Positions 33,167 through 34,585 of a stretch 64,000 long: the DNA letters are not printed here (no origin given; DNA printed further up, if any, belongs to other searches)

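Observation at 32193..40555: Tightly coupled GntR-controlled operon of unknown substrate (best novelty candidate)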

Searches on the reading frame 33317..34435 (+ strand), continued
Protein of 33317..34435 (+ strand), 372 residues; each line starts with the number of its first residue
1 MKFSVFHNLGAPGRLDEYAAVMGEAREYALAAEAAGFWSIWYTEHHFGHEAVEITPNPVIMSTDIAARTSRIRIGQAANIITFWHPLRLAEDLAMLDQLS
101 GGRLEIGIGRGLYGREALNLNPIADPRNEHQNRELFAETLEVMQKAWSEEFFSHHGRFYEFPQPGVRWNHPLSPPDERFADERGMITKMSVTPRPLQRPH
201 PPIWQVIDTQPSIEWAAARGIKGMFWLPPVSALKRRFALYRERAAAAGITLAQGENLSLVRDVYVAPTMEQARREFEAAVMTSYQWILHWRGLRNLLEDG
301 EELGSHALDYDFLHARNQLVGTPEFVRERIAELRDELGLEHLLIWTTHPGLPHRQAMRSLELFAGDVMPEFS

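Call 39: search_protein_families(library=pfam, proteins=[L005:7656-9143:-, L005:6640-7599:-, L005:4690-6213:-, L007:8087-9763:-, L007:7604-8032:-, L012:7119-9044:-, L029:7510-9129:+, L029:14084-14620:+, L029:14661-15641:+, L039:7436-9013:+])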
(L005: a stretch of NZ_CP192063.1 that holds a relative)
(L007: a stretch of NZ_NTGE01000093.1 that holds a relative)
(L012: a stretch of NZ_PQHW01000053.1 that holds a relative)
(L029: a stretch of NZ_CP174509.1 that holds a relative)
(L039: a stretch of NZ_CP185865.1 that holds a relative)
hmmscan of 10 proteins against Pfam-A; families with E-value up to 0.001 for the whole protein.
L005:7656-9143:- (495 aa): 1 family
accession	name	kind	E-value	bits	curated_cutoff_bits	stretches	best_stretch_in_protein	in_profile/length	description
PF02133.21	Transp_cyt_pur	-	2.2e-35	122.7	23.5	1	46-454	2-440/440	Permease for cytosine/purines, uracil, thiamine, allantoin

L005:6640-7599:- (319 aa): 2 families
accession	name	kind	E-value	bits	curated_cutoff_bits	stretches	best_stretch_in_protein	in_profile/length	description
PF13561.12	adh_short_C2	-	1.3e-56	192.3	27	1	79-313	6-234/236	Enoyl-(Acyl carrier protein) reductase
PF00106.31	adh_short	-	4.3e-39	134.5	26.6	1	70-262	1-190/195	short chain dehydrogenase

L005:4690-6213:- (507 aa): 2 families
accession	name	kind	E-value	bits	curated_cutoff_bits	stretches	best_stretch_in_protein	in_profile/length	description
PF07690.21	MFS_1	-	1.2e-39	136.6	33.4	1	16-409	2-347/347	Major Facilitator Superfamily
PF00083.30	Sugar_tr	-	5.4e-07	29.3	22.3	1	43-187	44-192/452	Sugar (and other) transporter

L007:8087-9763:- (558 aa): 1 family
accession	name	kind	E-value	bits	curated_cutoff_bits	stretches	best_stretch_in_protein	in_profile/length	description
PF02028.23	BCCT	-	3.2e-180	600.2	27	1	37-520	1-484/485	BCCT, betaine/carnitine/choline family transporter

L007:7604-8032:- (142 aa): 3 families
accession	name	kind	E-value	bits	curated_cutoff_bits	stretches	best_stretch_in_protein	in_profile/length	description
PF07366.18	SnoaL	-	4.5e-29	101.3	28.4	1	10-131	3-124/126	SnoaL-like polyketide cyclase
PF12680.13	SnoaL_2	-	2.6e-18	66.9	27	1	12-119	2-101/102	SnoaL-like domain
PF14534.12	DUF4440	-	1.1e-05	26.3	25.2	1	10-90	4-83/107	Domain of unknown function (DUF4440)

L012:7119-9044:- (641 aa): 1 family
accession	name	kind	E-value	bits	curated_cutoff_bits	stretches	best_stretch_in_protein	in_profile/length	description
PF02028.23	BCCT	-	6e-174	579.5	27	1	140-621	1-485/485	BCCT, betaine/carnitine/choline family transporter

L029:7510-9129:+ (539 aa): 1 family
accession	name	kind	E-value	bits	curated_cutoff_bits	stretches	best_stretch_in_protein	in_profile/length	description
PF02028.23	BCCT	-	2.8e-143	478.3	27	1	17-499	1-481/485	BCCT, betaine/carnitine/choline family transporter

L029:14084-14620:+ (178 aa): 2 families
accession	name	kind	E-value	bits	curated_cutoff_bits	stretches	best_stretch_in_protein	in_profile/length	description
PF03358.20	FMN_red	-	5.4e-31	107.7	24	1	1-143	1-148/152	NADPH-dependent FMN reductase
PF02525.22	Flavodoxin_2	-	6.6e-10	39.5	27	1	1-113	1-137/198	Flavodoxin-like fold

L029:14661-15641:+ (326 aa): 2 families
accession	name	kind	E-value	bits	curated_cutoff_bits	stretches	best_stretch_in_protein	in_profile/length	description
PF00926.24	DHBP_synthase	-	5.9e-55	186.2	26.4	1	5-190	4-190/191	3,4-dihydroxy-2-butanone 4-phosphate synthase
PF01687.23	Flavokinase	-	4.1e-36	124.4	19.6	1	198-315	5-121/124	Riboflavin kinase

L039:7436-9013:+ (525 aa): 1 family
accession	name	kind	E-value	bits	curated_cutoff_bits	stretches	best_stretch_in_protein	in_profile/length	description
PF02028.23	BCCT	-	9.6e-146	486.5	27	1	16-500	1-483/485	BCCT, betaine/carnitine/choline family transporter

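Call 46: search_protein_families(library=ncbifam, proteins=[L029:15963-17393:+, L035:14404-15852:+, L073:9085-9831:-, L081:14771-16225:+, L081:9046-10509:+], max_evalue=1e-20)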
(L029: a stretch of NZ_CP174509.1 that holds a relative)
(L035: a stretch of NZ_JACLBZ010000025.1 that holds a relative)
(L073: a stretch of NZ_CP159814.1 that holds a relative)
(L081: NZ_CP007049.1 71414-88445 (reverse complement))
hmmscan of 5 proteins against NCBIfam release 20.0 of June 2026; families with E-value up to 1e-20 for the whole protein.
L029:15963-17393:+ (476 aa): 39 families (the best 25 are shown)
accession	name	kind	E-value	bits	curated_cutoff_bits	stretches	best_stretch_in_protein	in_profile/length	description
NF040648.1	lactal_redase_Meth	equivalog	4.9e-163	543.4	650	1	8-473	1-462/463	lactaldehyde dehydrogenase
NF047626.1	SulfactDhSafD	equivalog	5.9e-119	398.1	700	1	22-472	4-453/454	sulfoacetaldehyde dehydrogenase SafD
TIGR01780.1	SSADH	subfamily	1.5e-110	370.2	646.35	1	25-469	3-448/448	succinate-semialdehyde dehydrogenase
TIGR03250.1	PhnAcAld_DH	equivalog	4.9e-109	365.1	635.65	1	8-470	6-467/472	phosphonoacetaldehyde dehydrogenase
NF040869.1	G3PDH_Arch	equivalog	9.7e-109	364.3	780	1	6-474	20-492/502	NADP-dependent glyceraldehyde-3-phosphate dehydrogenase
NF010000.0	PRK13473.1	subfamily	1.1e-107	360.6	615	1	5-474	2-473/475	aminobutyraldehyde dehydrogenase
TIGR02299.1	HpaE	equivalog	4.3e-104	348.8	638.35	1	7-472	2-475/488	5-carboxymethyl-2-hydroxymuconate semialdehyde dehydrogenase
NF006916.0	PRK09407.1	equivalog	9.7e-104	347.8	521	1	20-471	35-490/526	succinic semialdehyde dehydrogenase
NF045736.1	PaDhStyDRhodo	equivalog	7.7e-103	344.6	800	1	6-471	3-475/479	phenylacetaldehyde dehydrogenase StyD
TIGR01804.1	BADH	equivalog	2e-102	343.1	668.6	1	9-469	1-467/467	betaine-aldehyde dehydrogenase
NF008415.0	PRK11241.1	equivalog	2.3e-102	343.2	828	1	2-471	7-478/482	NADP-dependent succinate-semialdehyde dehydrogenase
NF009725.0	PRK13252.1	equivalog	1.1e-101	340.8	593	1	5-471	6-477/488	betaine-aldehyde dehydrogenase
NF042993.1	AlphKGSA_gudD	equivalog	1.7e-98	330.4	770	1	8-471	6-478/481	alpha-ketoglutaric semialdehyde dehydrogenase GucD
NF052305.1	DioxValDhHalo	equivalog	3.3e-98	329.7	750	1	6-452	5-458/483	2,5-dioxovalerate dehydrogenase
TIGR03216.1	OH_muco_semi_DH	equivalog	1.5e-97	327.3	693.25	1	8-472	3-478/481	2-hydroxymuconic semialdehyde dehydrogenase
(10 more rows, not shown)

L035:14404-15852:+ (482 aa): 39 families (the best 25 are shown)
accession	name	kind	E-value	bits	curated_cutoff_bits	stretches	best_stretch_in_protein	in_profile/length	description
NF040648.1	lactal_redase_Meth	equivalog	1.6e-164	548.4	650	1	14-479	1-462/463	lactaldehyde dehydrogenase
TIGR03250.1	PhnAcAld_DH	equivalog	2.9e-116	388.9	635.65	1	12-476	4-467/472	phosphonoacetaldehyde dehydrogenase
NF047626.1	SulfactDhSafD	equivalog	5e-116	388.4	700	1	28-478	4-453/454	sulfoacetaldehyde dehydrogenase SafD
TIGR01780.1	SSADH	subfamily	3.5e-111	372.2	646.35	1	31-475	3-448/448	succinate-semialdehyde dehydrogenase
NF010000.0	PRK13473.1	subfamily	2.4e-106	356.2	615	1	12-480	3-473/475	aminobutyraldehyde dehydrogenase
NF040869.1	G3PDH_Arch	equivalog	2.7e-106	356.3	780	1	14-480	22-492/502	NADP-dependent glyceraldehyde-3-phosphate dehydrogenase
NF009725.0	PRK13252.1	equivalog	3.6e-105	352.2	593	1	9-477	4-477/488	betaine-aldehyde dehydrogenase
TIGR01804.1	BADH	equivalog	2.7e-104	349.3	668.6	1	16-475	2-467/467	betaine-aldehyde dehydrogenase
TIGR02299.1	HpaE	equivalog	3.9e-104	348.9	638.35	1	14-478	3-475/488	5-carboxymethyl-2-hydroxymuconate semialdehyde dehydrogenase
NF006916.0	PRK09407.1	equivalog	1e-103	347.7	521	1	18-478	27-491/526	succinic semialdehyde dehydrogenase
NF045736.1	PaDhStyDRhodo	equivalog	1.3e-102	343.8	800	1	12-477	3-475/479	phenylacetaldehyde dehydrogenase StyD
NF008415.0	PRK11241.1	equivalog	2.9e-102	342.9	828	1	9-477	8-478/482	NADP-dependent succinate-semialdehyde dehydrogenase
NF052305.1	DioxValDhHalo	equivalog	1.9e-101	340.4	750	1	12-459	5-459/483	2,5-dioxovalerate dehydrogenase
NF042993.1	AlphKGSA_gudD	equivalog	1e-100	337.8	770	1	15-478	7-479/481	alpha-ketoglutaric semialdehyde dehydrogenase GucD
NF045735.1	PaDhStyDPseudo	equivalog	1e-98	331.1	850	1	12-478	3-480/483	phenylacetaldehyde dehydrogenase StyD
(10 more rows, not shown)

L073:9085-9831:- (248 aa): 1 family
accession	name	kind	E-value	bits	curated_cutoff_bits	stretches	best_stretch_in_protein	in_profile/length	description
TIGR02990.1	ectoine_eutA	equivalog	1.5e-57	194.8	318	1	16-246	8-238/239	ectoine utilization protein EutA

L081:14771-16225:+ (484 aa): 38 families (the best 25 are shown)
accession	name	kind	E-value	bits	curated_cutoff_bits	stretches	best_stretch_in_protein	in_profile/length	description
NF008415.0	PRK11241.1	equivalog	1e-237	789.6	828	1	1-481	1-481/482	NADP-dependent succinate-semialdehyde dehydrogenase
TIGR01780.1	SSADH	subfamily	1.6e-210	699.7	646.35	1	30-476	1-448/448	succinate-semialdehyde dehydrogenase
NF010000.0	PRK13473.1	subfamily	1.4e-128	429.5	615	1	15-479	7-471/475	aminobutyraldehyde dehydrogenase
TIGR01804.1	BADH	equivalog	5e-126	420.9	668.6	1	16-476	3-467/467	betaine-aldehyde dehydrogenase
NF006916.0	PRK09407.1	equivalog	1.9e-125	419.5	521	1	21-478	29-490/526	succinic semialdehyde dehydrogenase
TIGR02299.1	HpaE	equivalog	1.3e-123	413.2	638.35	1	15-480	5-476/488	5-carboxymethyl-2-hydroxymuconate semialdehyde dehydrogenase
NF007497.0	PRK10090.1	equivalog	1.2e-120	403.5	500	1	15-478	11-475/480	aldehyde dehydrogenase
NF009725.0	PRK13252.1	equivalog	7.1e-119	397.4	593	1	15-479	11-478/488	betaine-aldehyde dehydrogenase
NF045735.1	PaDhStyDPseudo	equivalog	7.9e-114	381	850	1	11-480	3-481/483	phenylacetaldehyde dehydrogenase StyD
NF040648.1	lactal_redase_Meth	equivalog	2.9e-113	379.4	650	1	26-480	11-462/463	lactaldehyde dehydrogenase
NF042993.1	AlphKGSA_gudD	equivalog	3.7e-110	368.9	770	1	15-479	8-479/481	alpha-ketoglutaric semialdehyde dehydrogenase GucD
NF040792.1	glyc_ald_dh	equivalog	6.4e-109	365.1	760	1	15-478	5-471/488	D-glyceraldehyde dehydrogenase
TIGR03216.1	OH_muco_semi_DH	equivalog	1.1e-107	360.7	693.25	1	26-480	14-479/481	2-hydroxymuconic semialdehyde dehydrogenase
TIGR03374.1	ABALDH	equivalog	5e-103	345.4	909.3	1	17-478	8-469/472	aminobutyraldehyde dehydrogenase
NF006915.0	PRK09406.1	equivalog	1.2e-101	340.9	730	1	29-479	5-455/457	NADP-dependent succinic semialdehyde dehydrogenase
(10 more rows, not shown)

L081:9046-10509:+ (487 aa): 38 families (the best 25 are shown)
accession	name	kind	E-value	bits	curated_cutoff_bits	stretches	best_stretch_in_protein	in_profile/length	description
TIGR01804.1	BADH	equivalog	7.8e-139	463.1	668.6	1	7-469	1-467/467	betaine-aldehyde dehydrogenase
NF010000.0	PRK13473.1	subfamily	1e-130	436.6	615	1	5-473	4-472/475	aminobutyraldehyde dehydrogenase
TIGR02299.1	HpaE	equivalog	2e-130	435.6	638.35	1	5-481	2-484/488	5-carboxymethyl-2-hydroxymuconate semialdehyde dehydrogenase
NF009725.0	PRK13252.1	equivalog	2.2e-130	435.4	593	1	3-474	6-480/488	betaine-aldehyde dehydrogenase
NF045735.1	PaDhStyDPseudo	equivalog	4.8e-129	431.1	850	1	7-471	6-479/483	phenylacetaldehyde dehydrogenase StyD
NF045736.1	PaDhStyDRhodo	equivalog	2.1e-128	428.9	800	1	5-471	4-475/479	phenylacetaldehyde dehydrogenase StyD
TIGR03216.1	OH_muco_semi_DH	equivalog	6.4e-115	384.5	693.25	1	5-474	2-480/481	2-hydroxymuconic semialdehyde dehydrogenase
NF007352.0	PRK09847.1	equivalog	5.8e-113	378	850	1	7-473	23-491/495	aldehyde dehydrogenase PuuC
TIGR01780.1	SSADH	subfamily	1.3e-111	373.7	646.35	1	22-469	2-448/448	succinate-semialdehyde dehydrogenase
NF007497.0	PRK10090.1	equivalog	1.1e-108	364.1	500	1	2-475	5-479/480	aldehyde dehydrogenase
NF050026.1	AcaldDHExaC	equivalog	1.8e-106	356.7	900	1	2-476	14-496/503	acetaldehyde dehydrogenase ExaC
TIGR03374.1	ABALDH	equivalog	7.6e-104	348.1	909.3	1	6-472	4-470/472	aminobutyraldehyde dehydrogenase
NF042993.1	AlphKGSA_gudD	equivalog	3.8e-103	345.8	770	1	3-473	3-480/481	alpha-ketoglutaric semialdehyde dehydrogenase GucD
NF008415.0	PRK11241.1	equivalog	6.4e-99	331.8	828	1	3-470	10-477/482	NADP-dependent succinate-semialdehyde dehydrogenase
NF006916.0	PRK09407.1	equivalog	9.5e-95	318.2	521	1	20-471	37-490/526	succinic semialdehyde dehydrogenase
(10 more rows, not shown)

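Call 49: search_protein_families(library=pfam, proteins=[L024:5929-7359:-, L033:14683-14982:+, L063:6140-7309:-, L068:3778-4905:-, L046:16224-16898:+, L037:16464-16754:+, L008:8570-9142:-, L026:14620-15018:+, L030:14836-15573:+, L003:14570-16180:+])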
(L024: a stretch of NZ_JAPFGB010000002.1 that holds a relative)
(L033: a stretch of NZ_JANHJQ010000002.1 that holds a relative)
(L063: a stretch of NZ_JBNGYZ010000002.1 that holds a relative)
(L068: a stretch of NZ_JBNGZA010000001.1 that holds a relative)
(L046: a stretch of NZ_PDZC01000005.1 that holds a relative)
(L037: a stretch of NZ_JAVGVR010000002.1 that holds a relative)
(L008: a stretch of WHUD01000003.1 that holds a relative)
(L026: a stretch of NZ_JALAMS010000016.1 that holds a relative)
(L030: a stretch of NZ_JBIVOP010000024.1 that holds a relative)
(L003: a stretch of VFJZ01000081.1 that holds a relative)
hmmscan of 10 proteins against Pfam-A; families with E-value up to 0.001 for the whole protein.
L024:5929-7359:- (476 aa): 1 family
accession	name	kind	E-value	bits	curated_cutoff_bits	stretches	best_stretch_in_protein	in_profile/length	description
PF02133.21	Transp_cyt_pur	-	2.3e-38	132.6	23.5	1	28-428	2-430/440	Permease for cytosine/purines, uracil, thiamine, allantoin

L033:14683-14982:+ (99 aa): 0 families

L063:6140-7309:- (389 aa): 2 families
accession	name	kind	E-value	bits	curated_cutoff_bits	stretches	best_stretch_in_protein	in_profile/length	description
PF00557.29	Peptidase_M24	-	8.4e-28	98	23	1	164-372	2-208/208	Metallopeptidase family M24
PF01321.24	Creatinase_N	-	3.3e-21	76.6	22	1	11-156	1-128/128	Creatinase/Prolidase N-terminal domain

L068:3778-4905:- (375 aa): 1 family
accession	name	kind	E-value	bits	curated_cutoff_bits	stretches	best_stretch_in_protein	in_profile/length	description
PF13416.11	SBP_bac_8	-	7.5e-24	85.4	27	1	50-330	10-273/279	Bacterial extracellular solute-binding protein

L046:16224-16898:+ (224 aa): 1 family
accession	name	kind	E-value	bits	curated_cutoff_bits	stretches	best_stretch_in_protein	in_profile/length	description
PF00857.26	Isochorismatase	-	2.2e-35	122.8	27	1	7-169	2-163/175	Isochorismatase domain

L037:16464-16754:+ (96 aa): 1 family
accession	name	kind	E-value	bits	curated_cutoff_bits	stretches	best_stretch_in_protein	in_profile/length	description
PF03795.20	YCII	-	1.9e-11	44.7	24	1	25-94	15-95/95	YCII-related domain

L008:8570-9142:- (190 aa): 0 families

L026:14620-15018:+ (132 aa): 1 family
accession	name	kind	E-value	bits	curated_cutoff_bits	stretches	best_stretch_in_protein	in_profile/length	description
PF01687.23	Flavokinase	-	4.2e-38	130.8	19.6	1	13-130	6-122/124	Riboflavin kinase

L030:14836-15573:+ (245 aa): 1 family
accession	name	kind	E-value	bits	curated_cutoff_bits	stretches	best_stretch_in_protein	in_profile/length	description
PF01687.23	Flavokinase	-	2.7e-39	134.7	19.6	1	20-139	5-124/124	Riboflavin kinase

L003:14570-16180:+ (536 aa): 1 family
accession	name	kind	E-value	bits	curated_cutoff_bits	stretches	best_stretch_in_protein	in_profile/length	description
PF00015.26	MCPsignal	-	1.3e-41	142.8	34.6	1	328-508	4-170/172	Methyl-accepting chemotaxis protein (MCP) signalling domain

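Call 52: find_homologous_proteins(query=L081:8001-9041:+, max_evalue=1e-30)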
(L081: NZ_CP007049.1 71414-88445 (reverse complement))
Query L081:8001-9041:+ (346 aa): 3725 proteins with E <= 1e-30 among 7823 candidates; the best 120 are listed.
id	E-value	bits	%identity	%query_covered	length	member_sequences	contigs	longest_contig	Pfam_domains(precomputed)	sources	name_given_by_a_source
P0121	6.6e-219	744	91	100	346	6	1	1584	PF00296.27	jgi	jgi:alkanesulfonate monooxygenase SsuD/methylene tetrahydromethanopterin reductase-like flavin-depen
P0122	2.3e-218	742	90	100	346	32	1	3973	PF00296.27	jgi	jgi:alkanesulfonate monooxygenase SsuD/methylene tetrahydromethanopterin reductase-like flavin-depen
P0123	6.0e-218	741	90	100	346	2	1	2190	PF00296.27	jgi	jgi:alkanesulfonate monooxygenase SsuD/methylene tetrahydromethanopterin reductase-like flavin-depen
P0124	3.9e-217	738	89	100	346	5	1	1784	PF00296.27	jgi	jgi:alkanesulfonate monooxygenase SsuD/methylene tetrahydromethanopterin reductase-like flavin-depen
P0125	1.0e-216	737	90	100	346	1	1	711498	PF00296.27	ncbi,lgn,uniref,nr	ncbi:LLM class flavin-dependent oxidoreductase [Rhizobium sullae]|uniref:Alkanesulfonate monooxygena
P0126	1.1e-208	711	86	100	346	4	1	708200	PF00296.27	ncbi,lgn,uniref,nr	ncbi:LLM class flavin-dependent oxidoreductase [Rhizobium sp. NFR03]|uniref:LLM class flavin-depende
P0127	3.4e-208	709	87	100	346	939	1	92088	PF00296.27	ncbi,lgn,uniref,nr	ncbi:LLM class flavin-dependent oxidoreductase [Sinorhizobium meliloti]|uniref:LLM class flavin-depe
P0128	8.5e-203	691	86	98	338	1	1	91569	PF00296.27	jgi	jgi:alkanesulfonate monooxygenase SsuD/methylene tetrahydromethanopterin reductase-like flavin-depen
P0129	5.4e-198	675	83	99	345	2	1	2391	PF00296.27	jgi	-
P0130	5.4e-198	675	82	100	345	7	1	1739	PF00296.27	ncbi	-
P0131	8.5e-198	675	82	99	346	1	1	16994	PF00296.27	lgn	-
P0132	3.7e-197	673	83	100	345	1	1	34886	PF00296.27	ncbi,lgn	-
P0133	7.8e-197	672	83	100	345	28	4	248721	PF00296.27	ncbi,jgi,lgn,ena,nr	ncbi:MAG: LLM class flavin-dependent oxidoreductase [Alphaproteobacteria bacterium]|nr:LLM class fla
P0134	1.3e-196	671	82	99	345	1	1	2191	PF00296.27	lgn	-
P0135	3.3e-196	670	83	100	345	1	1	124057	PF00296.27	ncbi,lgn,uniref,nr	ncbi:LLM class flavin-dependent oxidoreductase [Rhizobium sp. S-51]|uniref:LLM class flavin-dependen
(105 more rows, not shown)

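Call 62: search_protein_representatives(protein=window:33317-34435:+)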
Query: 372 residues. Proteins with E-value up to 0.001 (for the whole library): 20319; up to 1e-10: 5327; up to 1e-30: 328. The best 150 are listed.
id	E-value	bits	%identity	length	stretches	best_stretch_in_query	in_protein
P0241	8.6e-123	426.7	51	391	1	1-371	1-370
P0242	2.1e-114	399.1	48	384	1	1-371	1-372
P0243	4.2e-109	381.6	48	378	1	1-371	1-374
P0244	1.0e-89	317.8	44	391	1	17-372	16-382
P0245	4.0e-84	299.4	43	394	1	1-370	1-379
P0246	1.7e-78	280.9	52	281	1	17-246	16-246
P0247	7.7e-76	272.1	41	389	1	12-372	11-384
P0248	8.7e-76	272.0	40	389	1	9-371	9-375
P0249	2.4e-75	270.5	39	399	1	2-371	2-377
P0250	9.2e-75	268.6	43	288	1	1-284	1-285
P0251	1.8e-73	264.3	39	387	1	2-369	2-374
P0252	1.1e-69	251.8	38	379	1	18-371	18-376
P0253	5.5e-68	246.3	38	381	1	10-371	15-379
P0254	7.9e-68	245.8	37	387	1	3-371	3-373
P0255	1.5e-66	241.6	38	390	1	19-370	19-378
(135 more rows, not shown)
